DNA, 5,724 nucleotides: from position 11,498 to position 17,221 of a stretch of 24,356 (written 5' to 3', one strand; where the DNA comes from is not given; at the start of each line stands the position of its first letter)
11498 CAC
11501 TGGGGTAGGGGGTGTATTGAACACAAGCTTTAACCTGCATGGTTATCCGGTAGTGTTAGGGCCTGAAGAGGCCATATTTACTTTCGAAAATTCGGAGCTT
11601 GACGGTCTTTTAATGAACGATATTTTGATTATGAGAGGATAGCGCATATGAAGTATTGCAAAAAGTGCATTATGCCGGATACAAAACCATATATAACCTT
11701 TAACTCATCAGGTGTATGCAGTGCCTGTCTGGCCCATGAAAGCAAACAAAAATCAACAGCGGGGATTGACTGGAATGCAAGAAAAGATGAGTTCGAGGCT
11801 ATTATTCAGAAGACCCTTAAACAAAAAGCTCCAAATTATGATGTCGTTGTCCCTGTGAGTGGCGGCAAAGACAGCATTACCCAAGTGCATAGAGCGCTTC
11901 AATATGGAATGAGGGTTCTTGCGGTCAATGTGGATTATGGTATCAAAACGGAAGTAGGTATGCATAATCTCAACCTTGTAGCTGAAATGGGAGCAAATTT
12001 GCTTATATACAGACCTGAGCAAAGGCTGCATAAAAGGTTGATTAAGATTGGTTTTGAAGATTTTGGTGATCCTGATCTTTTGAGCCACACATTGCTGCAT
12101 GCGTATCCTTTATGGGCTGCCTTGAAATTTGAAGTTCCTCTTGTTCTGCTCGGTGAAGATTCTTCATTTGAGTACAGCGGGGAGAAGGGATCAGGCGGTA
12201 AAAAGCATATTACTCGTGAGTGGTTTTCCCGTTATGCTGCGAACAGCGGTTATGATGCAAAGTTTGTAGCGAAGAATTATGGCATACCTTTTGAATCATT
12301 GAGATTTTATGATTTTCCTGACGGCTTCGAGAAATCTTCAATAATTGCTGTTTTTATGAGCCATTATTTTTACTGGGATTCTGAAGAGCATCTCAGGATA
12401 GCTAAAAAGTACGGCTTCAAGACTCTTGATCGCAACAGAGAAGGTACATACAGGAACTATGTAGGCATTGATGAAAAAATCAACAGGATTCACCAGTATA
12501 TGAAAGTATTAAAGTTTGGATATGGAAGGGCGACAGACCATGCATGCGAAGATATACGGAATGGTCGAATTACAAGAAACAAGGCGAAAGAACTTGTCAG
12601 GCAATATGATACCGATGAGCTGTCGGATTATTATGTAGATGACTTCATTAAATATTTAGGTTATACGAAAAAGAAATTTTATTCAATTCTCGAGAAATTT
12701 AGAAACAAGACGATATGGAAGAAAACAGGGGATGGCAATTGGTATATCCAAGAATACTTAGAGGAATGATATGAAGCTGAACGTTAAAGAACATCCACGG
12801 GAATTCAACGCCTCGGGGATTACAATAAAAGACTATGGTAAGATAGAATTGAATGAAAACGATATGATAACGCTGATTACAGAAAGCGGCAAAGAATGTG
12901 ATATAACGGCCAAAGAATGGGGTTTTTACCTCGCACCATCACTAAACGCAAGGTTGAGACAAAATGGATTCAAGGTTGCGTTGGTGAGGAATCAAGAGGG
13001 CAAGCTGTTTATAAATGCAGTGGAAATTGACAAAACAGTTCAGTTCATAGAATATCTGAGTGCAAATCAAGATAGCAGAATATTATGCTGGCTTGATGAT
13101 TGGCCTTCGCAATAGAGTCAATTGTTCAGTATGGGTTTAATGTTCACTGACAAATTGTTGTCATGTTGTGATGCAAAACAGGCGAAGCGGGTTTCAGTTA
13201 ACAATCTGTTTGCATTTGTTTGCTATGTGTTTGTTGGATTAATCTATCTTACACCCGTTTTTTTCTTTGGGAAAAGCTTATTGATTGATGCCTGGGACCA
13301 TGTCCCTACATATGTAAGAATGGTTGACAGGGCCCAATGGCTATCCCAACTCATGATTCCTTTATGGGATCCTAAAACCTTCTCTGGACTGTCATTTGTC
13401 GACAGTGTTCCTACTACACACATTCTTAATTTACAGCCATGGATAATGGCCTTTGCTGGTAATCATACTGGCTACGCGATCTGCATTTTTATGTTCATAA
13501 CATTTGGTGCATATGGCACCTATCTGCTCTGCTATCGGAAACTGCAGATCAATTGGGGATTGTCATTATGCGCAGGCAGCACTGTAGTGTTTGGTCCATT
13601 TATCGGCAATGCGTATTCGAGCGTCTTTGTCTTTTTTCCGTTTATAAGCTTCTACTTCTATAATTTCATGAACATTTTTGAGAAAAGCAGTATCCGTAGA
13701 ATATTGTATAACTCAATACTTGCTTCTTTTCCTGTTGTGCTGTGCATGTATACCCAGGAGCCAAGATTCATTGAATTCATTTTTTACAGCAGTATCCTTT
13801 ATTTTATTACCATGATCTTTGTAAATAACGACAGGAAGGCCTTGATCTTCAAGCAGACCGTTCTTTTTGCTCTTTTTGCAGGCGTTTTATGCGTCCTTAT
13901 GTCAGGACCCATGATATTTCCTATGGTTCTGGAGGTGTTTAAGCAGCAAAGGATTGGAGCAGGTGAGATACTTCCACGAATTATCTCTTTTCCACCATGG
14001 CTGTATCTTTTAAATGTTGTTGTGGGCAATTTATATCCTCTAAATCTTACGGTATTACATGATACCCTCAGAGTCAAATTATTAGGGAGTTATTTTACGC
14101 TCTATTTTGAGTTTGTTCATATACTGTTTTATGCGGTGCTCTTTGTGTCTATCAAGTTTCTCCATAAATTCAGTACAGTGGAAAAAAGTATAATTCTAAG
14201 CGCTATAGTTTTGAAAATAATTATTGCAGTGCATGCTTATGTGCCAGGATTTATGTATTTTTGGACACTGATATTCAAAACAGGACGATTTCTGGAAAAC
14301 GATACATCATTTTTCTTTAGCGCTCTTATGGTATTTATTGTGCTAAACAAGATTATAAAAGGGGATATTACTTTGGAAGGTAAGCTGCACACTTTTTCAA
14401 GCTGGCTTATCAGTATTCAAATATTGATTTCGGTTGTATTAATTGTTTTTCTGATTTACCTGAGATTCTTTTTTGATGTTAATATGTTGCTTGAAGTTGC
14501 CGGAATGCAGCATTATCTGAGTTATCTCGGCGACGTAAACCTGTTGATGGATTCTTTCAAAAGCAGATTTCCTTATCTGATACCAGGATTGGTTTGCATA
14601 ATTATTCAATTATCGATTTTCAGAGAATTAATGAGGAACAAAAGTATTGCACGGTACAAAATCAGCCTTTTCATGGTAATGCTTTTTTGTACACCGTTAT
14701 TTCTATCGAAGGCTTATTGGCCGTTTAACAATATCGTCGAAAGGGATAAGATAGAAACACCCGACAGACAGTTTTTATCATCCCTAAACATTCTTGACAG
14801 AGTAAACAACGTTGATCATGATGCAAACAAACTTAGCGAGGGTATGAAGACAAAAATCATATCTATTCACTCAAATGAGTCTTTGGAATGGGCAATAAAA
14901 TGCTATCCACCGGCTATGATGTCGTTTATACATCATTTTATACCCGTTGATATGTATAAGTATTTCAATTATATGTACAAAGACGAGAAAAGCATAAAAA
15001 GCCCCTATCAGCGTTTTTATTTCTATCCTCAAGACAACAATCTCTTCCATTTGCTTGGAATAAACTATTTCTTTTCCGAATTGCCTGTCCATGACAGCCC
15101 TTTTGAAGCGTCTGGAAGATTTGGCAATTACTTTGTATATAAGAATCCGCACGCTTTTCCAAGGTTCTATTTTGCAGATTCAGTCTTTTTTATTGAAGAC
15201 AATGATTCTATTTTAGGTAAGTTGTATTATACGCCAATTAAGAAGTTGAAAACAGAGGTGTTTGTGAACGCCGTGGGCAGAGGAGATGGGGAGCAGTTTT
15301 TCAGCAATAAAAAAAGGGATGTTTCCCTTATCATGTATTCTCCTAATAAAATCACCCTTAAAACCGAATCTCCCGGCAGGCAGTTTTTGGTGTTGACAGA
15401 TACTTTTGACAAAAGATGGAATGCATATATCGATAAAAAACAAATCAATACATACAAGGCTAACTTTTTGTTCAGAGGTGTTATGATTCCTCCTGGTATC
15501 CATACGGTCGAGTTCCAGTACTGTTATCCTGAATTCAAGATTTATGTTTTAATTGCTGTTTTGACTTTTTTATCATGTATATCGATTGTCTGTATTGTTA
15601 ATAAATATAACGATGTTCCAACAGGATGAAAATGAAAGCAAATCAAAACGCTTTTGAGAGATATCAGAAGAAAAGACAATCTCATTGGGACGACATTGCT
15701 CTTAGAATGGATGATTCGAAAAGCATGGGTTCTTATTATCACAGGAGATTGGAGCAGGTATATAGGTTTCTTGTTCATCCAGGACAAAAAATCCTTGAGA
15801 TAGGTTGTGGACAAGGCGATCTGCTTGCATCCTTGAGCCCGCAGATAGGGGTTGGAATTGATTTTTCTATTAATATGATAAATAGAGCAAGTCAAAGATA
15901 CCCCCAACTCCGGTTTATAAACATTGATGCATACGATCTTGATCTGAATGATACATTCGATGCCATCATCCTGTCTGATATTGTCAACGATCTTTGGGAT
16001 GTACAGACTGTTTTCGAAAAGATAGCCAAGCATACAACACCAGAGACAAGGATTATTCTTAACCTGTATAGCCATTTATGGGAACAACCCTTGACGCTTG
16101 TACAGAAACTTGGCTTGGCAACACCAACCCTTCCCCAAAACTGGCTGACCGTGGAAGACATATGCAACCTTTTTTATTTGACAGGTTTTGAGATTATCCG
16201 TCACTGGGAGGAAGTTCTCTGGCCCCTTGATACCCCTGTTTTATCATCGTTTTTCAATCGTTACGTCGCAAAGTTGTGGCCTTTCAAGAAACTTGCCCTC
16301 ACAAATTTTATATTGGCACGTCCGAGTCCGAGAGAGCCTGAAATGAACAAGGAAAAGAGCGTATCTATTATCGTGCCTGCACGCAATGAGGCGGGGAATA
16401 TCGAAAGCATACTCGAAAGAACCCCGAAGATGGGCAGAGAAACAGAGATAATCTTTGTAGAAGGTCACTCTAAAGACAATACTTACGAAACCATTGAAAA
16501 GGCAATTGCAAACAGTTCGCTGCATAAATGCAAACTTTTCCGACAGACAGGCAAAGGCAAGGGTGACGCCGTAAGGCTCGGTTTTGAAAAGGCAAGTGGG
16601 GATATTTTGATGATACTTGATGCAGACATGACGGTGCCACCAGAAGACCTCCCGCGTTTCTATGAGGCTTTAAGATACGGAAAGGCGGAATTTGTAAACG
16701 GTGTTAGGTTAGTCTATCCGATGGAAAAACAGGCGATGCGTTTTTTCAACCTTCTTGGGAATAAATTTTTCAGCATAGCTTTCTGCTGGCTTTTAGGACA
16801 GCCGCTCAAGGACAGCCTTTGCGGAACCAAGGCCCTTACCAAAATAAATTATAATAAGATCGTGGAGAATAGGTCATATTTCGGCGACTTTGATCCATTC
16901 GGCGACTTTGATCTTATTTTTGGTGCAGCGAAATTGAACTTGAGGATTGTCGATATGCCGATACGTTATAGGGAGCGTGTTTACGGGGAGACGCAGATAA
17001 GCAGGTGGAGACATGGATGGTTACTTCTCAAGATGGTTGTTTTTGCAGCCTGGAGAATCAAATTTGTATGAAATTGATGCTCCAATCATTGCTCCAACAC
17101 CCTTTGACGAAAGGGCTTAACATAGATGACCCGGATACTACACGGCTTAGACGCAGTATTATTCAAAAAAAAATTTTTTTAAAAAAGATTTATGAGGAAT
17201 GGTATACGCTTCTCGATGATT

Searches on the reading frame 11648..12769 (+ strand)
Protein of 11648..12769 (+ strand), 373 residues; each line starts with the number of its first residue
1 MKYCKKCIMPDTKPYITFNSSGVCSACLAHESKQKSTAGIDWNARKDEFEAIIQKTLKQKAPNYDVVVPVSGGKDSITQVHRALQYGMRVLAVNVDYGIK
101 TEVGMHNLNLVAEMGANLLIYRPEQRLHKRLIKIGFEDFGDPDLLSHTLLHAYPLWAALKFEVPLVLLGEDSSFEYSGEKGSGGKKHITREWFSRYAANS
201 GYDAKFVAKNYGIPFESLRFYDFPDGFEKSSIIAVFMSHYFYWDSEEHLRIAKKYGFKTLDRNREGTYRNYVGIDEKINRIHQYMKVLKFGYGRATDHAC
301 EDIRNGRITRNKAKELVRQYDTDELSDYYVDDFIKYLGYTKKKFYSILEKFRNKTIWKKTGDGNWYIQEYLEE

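Call 8: search_protein_families(library=pfam, proteins=[window:11648-12769:+], max_evalue=0.0001)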
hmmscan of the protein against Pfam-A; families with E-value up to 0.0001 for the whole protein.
window:11648-12769:+ (373 aa): 0 families

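Call 9: search_protein_families(library=ncbifam, proteins=[window:11648-12769:+], max_evalue=1e-8)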
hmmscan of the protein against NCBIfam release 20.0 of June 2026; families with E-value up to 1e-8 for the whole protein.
window:11648-12769:+ (373 aa): 1 family
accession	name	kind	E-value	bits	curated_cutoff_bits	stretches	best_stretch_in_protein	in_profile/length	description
TIGR03573.1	WbuX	subfamily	3.7e-87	292.9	203.2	1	1-348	1-343/344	N-acetyl sugar amidotransferase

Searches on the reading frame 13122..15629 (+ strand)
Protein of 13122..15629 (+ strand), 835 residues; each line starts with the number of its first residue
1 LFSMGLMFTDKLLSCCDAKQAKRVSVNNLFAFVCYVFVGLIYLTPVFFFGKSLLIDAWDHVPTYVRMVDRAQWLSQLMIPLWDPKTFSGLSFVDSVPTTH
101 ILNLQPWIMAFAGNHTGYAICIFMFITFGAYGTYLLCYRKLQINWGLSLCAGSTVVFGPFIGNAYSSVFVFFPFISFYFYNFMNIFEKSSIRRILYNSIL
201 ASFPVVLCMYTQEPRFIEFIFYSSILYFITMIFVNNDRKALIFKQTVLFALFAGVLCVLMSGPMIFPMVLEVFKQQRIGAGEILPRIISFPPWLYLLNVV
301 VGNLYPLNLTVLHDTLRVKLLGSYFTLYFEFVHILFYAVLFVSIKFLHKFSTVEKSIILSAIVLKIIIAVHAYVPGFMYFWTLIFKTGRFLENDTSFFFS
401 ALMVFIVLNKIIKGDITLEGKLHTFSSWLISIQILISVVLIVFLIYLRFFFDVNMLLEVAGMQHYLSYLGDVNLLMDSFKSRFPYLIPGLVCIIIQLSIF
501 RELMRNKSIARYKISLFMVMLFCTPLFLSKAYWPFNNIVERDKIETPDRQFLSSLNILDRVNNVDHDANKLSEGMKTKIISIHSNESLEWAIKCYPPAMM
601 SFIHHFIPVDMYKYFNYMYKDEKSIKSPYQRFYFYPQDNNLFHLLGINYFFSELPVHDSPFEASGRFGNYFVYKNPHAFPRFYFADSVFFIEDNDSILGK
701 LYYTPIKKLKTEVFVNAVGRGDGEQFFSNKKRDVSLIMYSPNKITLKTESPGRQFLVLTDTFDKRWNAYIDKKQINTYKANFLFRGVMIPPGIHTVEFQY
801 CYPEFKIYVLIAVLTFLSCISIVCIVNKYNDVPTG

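Call 8: search_protein_families(library=pfam, proteins=[window:13122-15629:+], max_evalue=0.0001)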
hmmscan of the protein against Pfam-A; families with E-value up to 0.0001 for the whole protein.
window:13122-15629:+ (835 aa): 1 family
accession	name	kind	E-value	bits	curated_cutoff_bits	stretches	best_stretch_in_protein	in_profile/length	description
PF09586.16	YfhO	-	3e-10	39.6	28.5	1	730-811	752-834/835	Bacterial membrane protein YfhO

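Call 9: search_protein_families(library=ncbifam, proteins=[window:13122-15629:+], max_evalue=1e-8)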
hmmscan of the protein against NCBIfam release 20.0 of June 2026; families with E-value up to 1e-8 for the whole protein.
window:13122-15629:+ (835 aa): 0 families

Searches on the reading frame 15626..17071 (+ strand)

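Call 8: search_protein_families(library=pfam, proteins=[window:15626-17071:+], max_evalue=0.0001)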
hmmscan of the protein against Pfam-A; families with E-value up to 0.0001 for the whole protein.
window:15626-17071:+ (481 aa): 9 families
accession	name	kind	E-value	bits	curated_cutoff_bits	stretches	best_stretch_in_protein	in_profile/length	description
PF00535.33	Glycos_transf_2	-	6.7e-23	81.9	23.3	1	247-372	1-126/168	Glycosyl transferase family 2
PF13649.12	Methyltransf_25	-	6.2e-14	52.9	27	1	56-139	1-95/97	Methyltransferase domain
PF13847.12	Methyltransf_31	-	1.4e-12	48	27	1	51-156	2-120/145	Methyltransferase domain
PF08241.18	Methyltransf_11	-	6.3e-12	46.4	21.2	1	57-144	1-94/95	Methyltransferase domain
PF08242.18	Methyltransf_12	-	1.7e-11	45.2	30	1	57-142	1-97/98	Methyltransferase domain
PF13489.12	Methyltransf_23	-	3e-10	40.5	27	1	37-192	4-163/164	Methyltransferase domain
PF10111.15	Glyco_tranf_2_2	-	1.4e-07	31.7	27.3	1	247-365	1-122/276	Glycosyltransferase like family 2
PF07021.18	MetW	-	8e-07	29.3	21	1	49-179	10-143/193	Methionine biosynthesis protein MetW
PF13641.12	Glyco_tranf_2_3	-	1e-05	26.1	27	1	246-380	3-138/230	Glycosyltransferase like family 2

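Call 9: search_protein_families(library=ncbifam, proteins=[window:15626-17071:+], max_evalue=1e-8)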
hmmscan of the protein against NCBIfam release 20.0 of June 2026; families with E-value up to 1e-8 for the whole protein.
window:15626-17071:+ (481 aa): 8 families
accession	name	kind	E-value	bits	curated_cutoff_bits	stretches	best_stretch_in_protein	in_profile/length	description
TIGR04182.1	glyco_TIGR04182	equivalog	6.6e-30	104.5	325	1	246-467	2-210/293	S-layer glycoprotein N-glycosyltransferase AglJ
NF007986.1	PRK10714.1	equivalog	9.5e-15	54.4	529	1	241-352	3-118/316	undecaprenyl-phosphate 4-deoxy-4-formamido-L-arabinose transferase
NF041391.1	DPhHxTase_Halo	equivalog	4.1e-14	52.1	375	1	253-467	4-201/213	dolichyl-phosphate hexose transferase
TIGR04283.1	glyco_like_mftF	equivalog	4.9e-14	52.5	182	1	246-345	1-93/221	TIGR04283 family arsenosugar biosynthesis glycosyltransferase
TIGR03937.1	PgaC_IcaA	equivalog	4.5e-12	45.7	422.3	1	236-337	37-138/407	poly-beta-1,6-N-acetyl-D-glucosamine synthase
NF047588.1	GlcsyltransPgfSStrep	equivalog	1.2e-11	44.4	500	1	246-418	3-173/308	glycosyltransferase PgfS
NF010496.0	PRK13915.1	equivalog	5.2e-11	42.2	262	1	240-337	27-129/307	glucosyl-3-phosphoglycerate synthase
NF001241.0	PRK00216.1-2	equivalog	2.2e-09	37.3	327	1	14-172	10-173/231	demethylmenaquinone methyltransferase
